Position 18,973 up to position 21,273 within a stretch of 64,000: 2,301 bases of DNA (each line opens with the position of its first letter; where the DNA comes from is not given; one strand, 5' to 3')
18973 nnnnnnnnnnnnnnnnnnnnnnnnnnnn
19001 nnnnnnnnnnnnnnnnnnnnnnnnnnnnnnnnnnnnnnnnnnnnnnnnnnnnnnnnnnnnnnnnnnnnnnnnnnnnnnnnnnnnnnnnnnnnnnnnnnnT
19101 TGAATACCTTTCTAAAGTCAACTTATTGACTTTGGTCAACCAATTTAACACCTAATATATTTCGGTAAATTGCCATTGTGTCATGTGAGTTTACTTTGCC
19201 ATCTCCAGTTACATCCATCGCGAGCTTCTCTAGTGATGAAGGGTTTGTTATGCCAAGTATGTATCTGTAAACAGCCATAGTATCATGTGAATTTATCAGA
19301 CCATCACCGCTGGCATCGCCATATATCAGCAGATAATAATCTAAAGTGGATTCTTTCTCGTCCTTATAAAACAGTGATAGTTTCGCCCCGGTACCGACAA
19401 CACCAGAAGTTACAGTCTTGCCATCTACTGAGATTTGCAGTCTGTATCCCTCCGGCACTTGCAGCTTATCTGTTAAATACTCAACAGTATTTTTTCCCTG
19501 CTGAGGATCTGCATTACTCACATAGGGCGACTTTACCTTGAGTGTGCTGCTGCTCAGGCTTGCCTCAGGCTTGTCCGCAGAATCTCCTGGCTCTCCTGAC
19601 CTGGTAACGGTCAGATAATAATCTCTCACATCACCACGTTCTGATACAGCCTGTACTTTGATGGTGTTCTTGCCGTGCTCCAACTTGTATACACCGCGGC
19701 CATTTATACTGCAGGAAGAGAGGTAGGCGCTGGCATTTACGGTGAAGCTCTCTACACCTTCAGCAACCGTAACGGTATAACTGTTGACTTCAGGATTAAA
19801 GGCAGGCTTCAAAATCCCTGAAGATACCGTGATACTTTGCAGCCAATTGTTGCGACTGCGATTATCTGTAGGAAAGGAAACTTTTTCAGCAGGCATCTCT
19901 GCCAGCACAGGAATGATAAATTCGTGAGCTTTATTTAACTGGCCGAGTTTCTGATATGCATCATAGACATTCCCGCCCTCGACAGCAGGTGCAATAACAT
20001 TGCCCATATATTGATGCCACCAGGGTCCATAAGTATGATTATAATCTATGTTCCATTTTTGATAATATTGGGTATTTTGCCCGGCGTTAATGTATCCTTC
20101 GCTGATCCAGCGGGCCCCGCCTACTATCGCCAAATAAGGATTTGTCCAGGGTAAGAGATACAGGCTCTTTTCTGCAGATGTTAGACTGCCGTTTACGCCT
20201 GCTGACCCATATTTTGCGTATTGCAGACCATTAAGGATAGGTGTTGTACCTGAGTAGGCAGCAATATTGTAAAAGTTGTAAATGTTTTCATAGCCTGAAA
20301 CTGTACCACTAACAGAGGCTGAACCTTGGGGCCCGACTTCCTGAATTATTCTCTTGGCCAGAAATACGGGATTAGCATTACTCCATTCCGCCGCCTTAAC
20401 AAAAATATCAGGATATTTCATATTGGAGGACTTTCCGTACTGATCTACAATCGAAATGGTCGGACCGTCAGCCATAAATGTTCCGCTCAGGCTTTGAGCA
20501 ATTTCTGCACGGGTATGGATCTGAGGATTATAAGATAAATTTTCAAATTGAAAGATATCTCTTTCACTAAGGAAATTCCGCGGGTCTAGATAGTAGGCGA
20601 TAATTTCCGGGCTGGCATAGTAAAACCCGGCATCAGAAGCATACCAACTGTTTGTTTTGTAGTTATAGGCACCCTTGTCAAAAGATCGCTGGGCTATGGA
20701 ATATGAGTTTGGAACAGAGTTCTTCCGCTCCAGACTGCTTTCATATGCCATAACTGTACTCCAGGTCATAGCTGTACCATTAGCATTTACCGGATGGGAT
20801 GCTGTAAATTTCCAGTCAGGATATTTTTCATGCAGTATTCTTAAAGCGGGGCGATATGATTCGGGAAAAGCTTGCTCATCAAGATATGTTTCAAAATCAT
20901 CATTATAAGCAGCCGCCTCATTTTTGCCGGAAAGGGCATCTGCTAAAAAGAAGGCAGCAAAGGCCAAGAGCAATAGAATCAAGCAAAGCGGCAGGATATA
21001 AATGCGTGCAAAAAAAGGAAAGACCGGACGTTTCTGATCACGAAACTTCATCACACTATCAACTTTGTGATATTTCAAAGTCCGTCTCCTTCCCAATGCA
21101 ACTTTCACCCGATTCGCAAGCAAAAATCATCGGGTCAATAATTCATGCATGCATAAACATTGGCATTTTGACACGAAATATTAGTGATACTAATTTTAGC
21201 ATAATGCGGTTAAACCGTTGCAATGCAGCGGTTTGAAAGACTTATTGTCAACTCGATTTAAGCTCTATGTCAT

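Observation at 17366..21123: Adjacent cohesin-like anchor and dockerin-bearing GH73 muramidase: a non-cellulosomal cohesin-dockerin pair on the cell surface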

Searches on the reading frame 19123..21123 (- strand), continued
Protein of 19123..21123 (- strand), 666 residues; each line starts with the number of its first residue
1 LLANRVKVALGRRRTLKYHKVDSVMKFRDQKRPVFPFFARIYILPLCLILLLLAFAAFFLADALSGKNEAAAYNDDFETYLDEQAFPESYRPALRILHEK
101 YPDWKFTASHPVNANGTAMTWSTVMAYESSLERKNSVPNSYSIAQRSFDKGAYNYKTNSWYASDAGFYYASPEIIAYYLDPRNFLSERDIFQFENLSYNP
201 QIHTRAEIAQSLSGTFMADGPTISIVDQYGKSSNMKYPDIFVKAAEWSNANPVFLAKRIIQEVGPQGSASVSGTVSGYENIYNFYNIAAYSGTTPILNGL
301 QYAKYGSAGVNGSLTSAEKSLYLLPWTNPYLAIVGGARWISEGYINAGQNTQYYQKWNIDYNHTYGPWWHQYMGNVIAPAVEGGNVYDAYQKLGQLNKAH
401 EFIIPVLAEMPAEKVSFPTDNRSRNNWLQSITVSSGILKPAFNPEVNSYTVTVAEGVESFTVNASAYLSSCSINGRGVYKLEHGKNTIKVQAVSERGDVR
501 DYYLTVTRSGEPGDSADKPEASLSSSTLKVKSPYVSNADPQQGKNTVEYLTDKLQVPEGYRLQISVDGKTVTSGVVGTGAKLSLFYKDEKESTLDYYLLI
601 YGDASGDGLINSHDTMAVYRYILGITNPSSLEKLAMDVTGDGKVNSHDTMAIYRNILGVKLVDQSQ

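Call 16: find_encoding_contigs(protein=P0077, flank=6000, max_places=1)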
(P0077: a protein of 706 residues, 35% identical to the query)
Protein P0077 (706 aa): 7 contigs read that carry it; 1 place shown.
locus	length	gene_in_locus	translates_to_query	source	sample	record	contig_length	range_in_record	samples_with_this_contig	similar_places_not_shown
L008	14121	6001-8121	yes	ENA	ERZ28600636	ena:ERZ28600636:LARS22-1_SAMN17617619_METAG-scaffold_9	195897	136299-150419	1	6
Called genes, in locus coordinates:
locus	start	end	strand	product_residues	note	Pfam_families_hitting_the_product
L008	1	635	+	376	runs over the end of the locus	PF00044:Gp_dh_N, PF02800:Gp_dh_C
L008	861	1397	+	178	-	PF02482:Ribosomal_S30AE, PF16321:Ribosom_S30AE_C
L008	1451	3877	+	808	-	PF00580:UvrD-helicase, PF13245:AAA_19, PF13604:AAA_30 (faint), PF01443:Viral_helicase1 (faint), PF13361:UvrD_C, PF13538:UvrD_C_2 (weak)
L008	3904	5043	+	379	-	PF01966:HD, PF13286:HD_assoc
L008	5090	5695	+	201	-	PF12917:YfbR-like, PF13023:HD_3, PF01966:HD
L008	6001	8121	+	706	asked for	PF08239:SH3_3 (weak), PF00404:Dockerin_1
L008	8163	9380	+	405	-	PF00963:Cohesin (weak)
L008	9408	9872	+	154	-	PF04138:GtrA_DPMS_TM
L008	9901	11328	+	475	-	PF08245:Mur_ligase_M, PF02875:Mur_ligase_C, PF27239:FOL3_C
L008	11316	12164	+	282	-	-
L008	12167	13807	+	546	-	PF14821:Thr_synth_N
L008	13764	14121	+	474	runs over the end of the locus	PF00768:Peptidase_S11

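Call 17: find_encoding_contigs(protein=P0121, flank=6000, max_places=1)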
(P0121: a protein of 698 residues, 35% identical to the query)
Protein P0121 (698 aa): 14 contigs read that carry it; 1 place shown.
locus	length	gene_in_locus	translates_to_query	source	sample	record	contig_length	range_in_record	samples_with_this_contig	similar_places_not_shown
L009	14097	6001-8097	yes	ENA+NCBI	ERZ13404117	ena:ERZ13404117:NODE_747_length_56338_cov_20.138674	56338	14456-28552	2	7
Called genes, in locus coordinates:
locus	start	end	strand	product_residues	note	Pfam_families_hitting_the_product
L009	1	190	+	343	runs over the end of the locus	PF06541:ABC_trans_CmpB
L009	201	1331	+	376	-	PF11187:Mbeg1-like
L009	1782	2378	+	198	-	PF13171:DUF4004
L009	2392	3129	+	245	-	-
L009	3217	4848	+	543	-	PF00990:GGDEF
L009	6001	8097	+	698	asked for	PF08239:SH3_3 (weak), PF12733:Cadherin-like (weak), PF00404:Dockerin_1 (weak)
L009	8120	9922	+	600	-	PF00963:Cohesin (faint), PF12733:Cadherin-like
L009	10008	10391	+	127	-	PF00392:GntR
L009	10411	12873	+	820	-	PF02861:Clp_N, PF13191:AAA_16 (weak), PF00004:AAA, PF17871:AAA_lid_9, PF00004:AAA, PF07724:AAA_2, PF07728:AAA_5, PF10431:ClpB_D2-small, +9 more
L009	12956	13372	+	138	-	-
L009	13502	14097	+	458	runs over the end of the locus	PF18073:Zn_ribbon_LapB, PF13481:AAA_25, PF23442:DUF7125, PF03796:DnaB_C (weak), PF06745:ATPase, PF13191:AAA_16 (weak), PF13479:AAA_24 (faint), PF13541:ChlI, +1 more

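Call 36: find_related_loci(query=A2, collection=genome_contigs, flank=4000)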
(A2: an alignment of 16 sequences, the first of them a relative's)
Query A2 (651 aa) in genome_contigs; peptide patterns used: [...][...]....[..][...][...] (x = any residue, [..] = any of these).
599 stretches matched a pattern (row limit reached: there are more); 587 encode a relative of the query (tblastn E <= 1e-3); the best 80 are kept; 80 distinct loci.
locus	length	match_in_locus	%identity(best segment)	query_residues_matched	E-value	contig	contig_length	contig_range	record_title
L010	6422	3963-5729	70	61-649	0e+0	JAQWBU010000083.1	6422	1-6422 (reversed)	MAG: Eubacteriales bacterium isolate STF2_227 NODE_41867_length_6422_cov_3.293407_Sandtown_F2, whole genome shotgun sequ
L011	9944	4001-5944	83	1-649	0e+0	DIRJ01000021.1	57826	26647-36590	MAG TPA_asm: Mageeibacillus sp. UBA5439 UBA5439_contig_5021, whole genome shotgun sequence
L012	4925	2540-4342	44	59-649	1e-153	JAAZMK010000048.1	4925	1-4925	MAG: Clostridiaceae bacterium isolate AS23ysBPME_357 55643_AS23, whole genome shotgun sequence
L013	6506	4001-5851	43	59-649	5e-148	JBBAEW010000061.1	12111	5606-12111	MAG: Saccharofermentanales bacterium isolate SO_2017_LW2_24 scaffold_11470_c1_LW138R_2017, whole genome shotgun sequence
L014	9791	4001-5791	43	61-649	5e-144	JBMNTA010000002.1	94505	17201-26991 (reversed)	MAG: Saccharofermentanales bacterium isolate SBF912SR4HQ0002 scaffold_436_c1, whole genome shotgun sequence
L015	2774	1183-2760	44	59-577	5e-142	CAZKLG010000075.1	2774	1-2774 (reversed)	MAG TPA_asm: uncultured Mageeibacillus sp. isolate binchicken_co59_238 genome assembly, contig: NODE_95198_length_2774_c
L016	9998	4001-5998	50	59-649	9e-128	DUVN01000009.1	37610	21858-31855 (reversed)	MAG TPA_asm: Clostridiaceae bacterium isolate AS08sgBPME_403 311342_AS08, whole genome shotgun sequence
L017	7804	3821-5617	41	62-649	1e-127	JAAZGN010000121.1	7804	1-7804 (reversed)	MAG: Clostridiaceae bacterium isolate AS10tlH2TH_388 182995_AS10, whole genome shotgun sequence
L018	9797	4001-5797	41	62-649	6e-127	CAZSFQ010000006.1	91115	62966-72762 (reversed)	MAG TPA_asm: uncultured Mageeibacillus sp. isolate binchicken_co39_636 genome assembly, contig: NODE_457_length_91115_co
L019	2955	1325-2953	41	61-592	1e-124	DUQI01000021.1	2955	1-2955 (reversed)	MAG TPA_asm: Fastidiosipila sp. isolate AS08sgBPME_393 66568_AS08, whole genome shotgun sequence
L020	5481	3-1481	41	162-649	3e-116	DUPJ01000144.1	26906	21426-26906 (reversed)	MAG TPA_asm: Clostridiaceae bacterium isolate AS08sgBPME_294 249489_AS08, whole genome shotgun sequence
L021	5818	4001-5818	36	59-650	5e-113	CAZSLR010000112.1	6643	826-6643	MAG TPA_asm: uncultured Oscillospiraceae bacterium isolate binchicken_co168_219 genome assembly, contig: NODE_17631_leng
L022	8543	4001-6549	37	60-642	1e-103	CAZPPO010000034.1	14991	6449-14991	MAG TPA_asm: uncultured Eubacteriales bacterium isolate SRP192927_co6_799 genome assembly, contig: NODE_9411_length_1499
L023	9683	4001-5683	38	61-649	6e-103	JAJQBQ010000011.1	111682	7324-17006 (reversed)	MAG: Lachnospiraceae bacterium isolate C.4_2 NODE_11_length_111682_cov_18.008914, whole genome shotgun sequence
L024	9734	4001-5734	37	61-650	4e-102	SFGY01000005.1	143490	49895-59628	MAG: Clostridiales bacterium isolate W0P9.013 Contig26, whole genome shotgun sequence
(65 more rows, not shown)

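Call 70: predict_structure(alignment_id=A5)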
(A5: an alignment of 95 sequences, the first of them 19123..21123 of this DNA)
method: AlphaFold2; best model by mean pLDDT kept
length: 666 residues; sequences in the alignment: 95
mean_pLDDT: 90.7   pTM: 0.71
mean pLDDT of the five models: 90.7, 90.3, 89.7, 89.6, 89.0
residues with pLDDT >= 90: 541; 70-90: 63; 50-70: 27; < 50: 35
segments of 3 or more residues with pLDDT < 50: 1-31
pLDDT, mean of each block of 10 residues (from residue 1): 38 41 45 60 90 81 58 94 98 97 97 97 97 96 97 97 96 98 98 96 91 95 97 98 98 94 96 97 95 89 81 85 98 98 94 94 86 88 90 89 98 97 97 94 97 92 97 97 96 98 95 62 94 94 97 95 97 98 93 95 98 98 96 97 97 97 93
secondary structure, 60 per line:
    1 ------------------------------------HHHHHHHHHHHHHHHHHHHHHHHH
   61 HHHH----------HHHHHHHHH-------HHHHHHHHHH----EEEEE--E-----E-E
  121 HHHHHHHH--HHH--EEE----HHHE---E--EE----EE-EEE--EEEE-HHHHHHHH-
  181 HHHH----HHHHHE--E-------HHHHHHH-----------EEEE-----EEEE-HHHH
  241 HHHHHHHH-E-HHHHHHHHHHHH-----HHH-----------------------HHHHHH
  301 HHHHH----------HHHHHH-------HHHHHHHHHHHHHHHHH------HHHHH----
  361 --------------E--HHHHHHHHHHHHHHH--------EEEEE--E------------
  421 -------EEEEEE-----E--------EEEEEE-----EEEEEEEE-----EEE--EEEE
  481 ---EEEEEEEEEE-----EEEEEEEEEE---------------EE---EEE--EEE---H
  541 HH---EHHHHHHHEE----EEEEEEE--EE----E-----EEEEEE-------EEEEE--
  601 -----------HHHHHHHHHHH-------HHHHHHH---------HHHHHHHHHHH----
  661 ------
elements in order: H37-64 H75-83 H91-100 E105-109 H121-128 E136-138 E162-164 E167-170 H172-179 H181-184 H189-193 H205-211 E223-226 E232-235 H237-248 H252-263 H295-305 H316-321 H329-345 H352-356 H378-392 E401-405 E428-433 E448-453 E459-466 E472-474 E477-480 E484-493 E499-508 E529-531 E534-536 H547-553 E560-566 E581-586 E594-598 H612-622 H630-636 H646-656

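Call 73: fold_search(model_id=the predicted structure, library=pdb)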
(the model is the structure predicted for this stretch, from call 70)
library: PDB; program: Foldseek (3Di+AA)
matches with E <= 10: 1255; with E <= 0.001: 10
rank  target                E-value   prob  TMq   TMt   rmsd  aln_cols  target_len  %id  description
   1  6fxo                  5.9e-09  1.00  0.28  0.73   5.7       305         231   22  Crystal structure of Major Bifunctional Autolysin (released 2019-03-20)
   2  6u0o_B                9.0e-09  1.00  0.29  0.62  13.2       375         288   21  Crystal structure of a peptidoglycan release complex, SagB-SpdC, in lipidic cubic phase (released 2020-09-23)
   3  6fxp_A                1.3e-08  1.00  0.28  0.67   6.2       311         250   20  Crystal structure of S. aureus glucosaminidase B (released 2019-03-20)
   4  6fxp_B                1.5e-08  1.00  0.28  0.68   6.2       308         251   21  Crystal structure of S. aureus glucosaminidase B (released 2019-03-20)
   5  4pi9                  3.5e-07  1.00  0.26  0.66   5.5       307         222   17  Crystal structure of S. Aureus Autolysin E in complex with muropeptide NAM-L-ALA-D-iGLU (released 2015-10-14)
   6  4pi8_A                4.1e-07  1.00  0.25  0.63   6.1       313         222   18  Crystal structure of catalytic mutant E138A of S. Aureus Autolysin E in complex with disaccharide NAG-NAM (released 2015-10-14)
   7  4pia                  4.8e-07  1.00  0.26  0.66   5.6       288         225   17  Crystal structure of S. Aureus Autolysin E (released 2015-10-14)
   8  4pi7_A                7.8e-07  1.00  0.25  0.63   5.9       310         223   18  Crystal structure of S. Aureus Autolysin E in complex with disaccharide NAM-NAG (released 2015-10-14)
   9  8yk1_A                7.6e-04  1.00  0.12  0.10  11.8       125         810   19  Blood group B alpha-1,3-galactosidase AgaBb from Bifidobacterium bifidum, construct 23-844 (released 2024-07-10)
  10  6s5y_A                8.9e-04  0.98  0.09  0.27  15.4       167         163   16  Structure of tandemly arrayed consecutive Rib domains (Rib2R) from Group B Streptococcal species Streptococcus agalact (released 2019-12-11)
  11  6ey4                  1.7e-03  0.16  0.07  0.10  24.5       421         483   11  Periplasmic domain (residues 36-513) of GldM (released 2018-02-07)
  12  3hbz                  2.0e-03  0.96  0.10  0.17  14.6       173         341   11  Crystal structure of a putative glycoside hydrolase (bt_2081) from bacteroides thetaiotaomicron vpi-5482 at 2.05 A resol (released 2009-05-26)
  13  6s5y_H                2.6e-03  0.96  0.09  0.28  15.9       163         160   18  Structure of tandemly arrayed consecutive Rib domains (Rib2R) from Group B Streptococcal species Streptococcus agalact (released 2019-12-11)
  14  6s5y_B                3.6e-03  0.94  0.09  0.28  15.9       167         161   15  Structure of tandemly arrayed consecutive Rib domains (Rib2R) from Group B Streptococcal species Streptococcus agalact (released 2019-12-11)
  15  5k8r                  3.8e-03  0.72  0.09  0.14  18.6       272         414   10  Structure of human clustered protocadherin gamma B3 EC1-4 (released 2016-08-24)
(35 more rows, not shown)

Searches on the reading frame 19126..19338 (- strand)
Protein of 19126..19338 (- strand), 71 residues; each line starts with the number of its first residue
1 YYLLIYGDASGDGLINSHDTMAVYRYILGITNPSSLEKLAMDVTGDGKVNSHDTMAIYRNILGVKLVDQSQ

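Call 61: find_homologous_proteins(query=window:19126-19338:-, max_evalue=0.001)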
Query window:19126-19338:-: no candidate shares three 5-residue words with the query. No homologue found.

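Call 72: search_protein_representatives(protein=window:19126-19338:-)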
Query: 71 residues. Proteins with E-value up to 0.001 (for the whole library): 2254; up to 1e-10: 160; up to 1e-30: 5. The best 150 are listed.
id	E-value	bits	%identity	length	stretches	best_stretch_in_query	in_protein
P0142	1.4e-35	136.0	94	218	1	1-71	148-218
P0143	1.1e-34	133.1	31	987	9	4-63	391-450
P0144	6.6e-34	130.6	32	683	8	4-59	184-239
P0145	5.7e-32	124.5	34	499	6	5-63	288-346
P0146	5.8e-31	121.3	33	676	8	5-64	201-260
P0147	9.2e-30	117.6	35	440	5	6-62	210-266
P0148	2.4e-28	113.1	36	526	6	6-64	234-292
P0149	2.5e-28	113.0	34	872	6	6-59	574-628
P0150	2.7e-28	112.9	36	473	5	5-63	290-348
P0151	1.1e-27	111.0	31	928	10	6-67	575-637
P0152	1.9e-27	110.2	36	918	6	5-63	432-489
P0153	9.6e-25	101.7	30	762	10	4-59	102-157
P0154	2.2e-24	100.6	34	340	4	4-63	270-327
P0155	2.3e-23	97.4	32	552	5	4-58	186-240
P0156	2.6e-23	97.2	30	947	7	6-61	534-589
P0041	4.5e-13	64.9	56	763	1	1-70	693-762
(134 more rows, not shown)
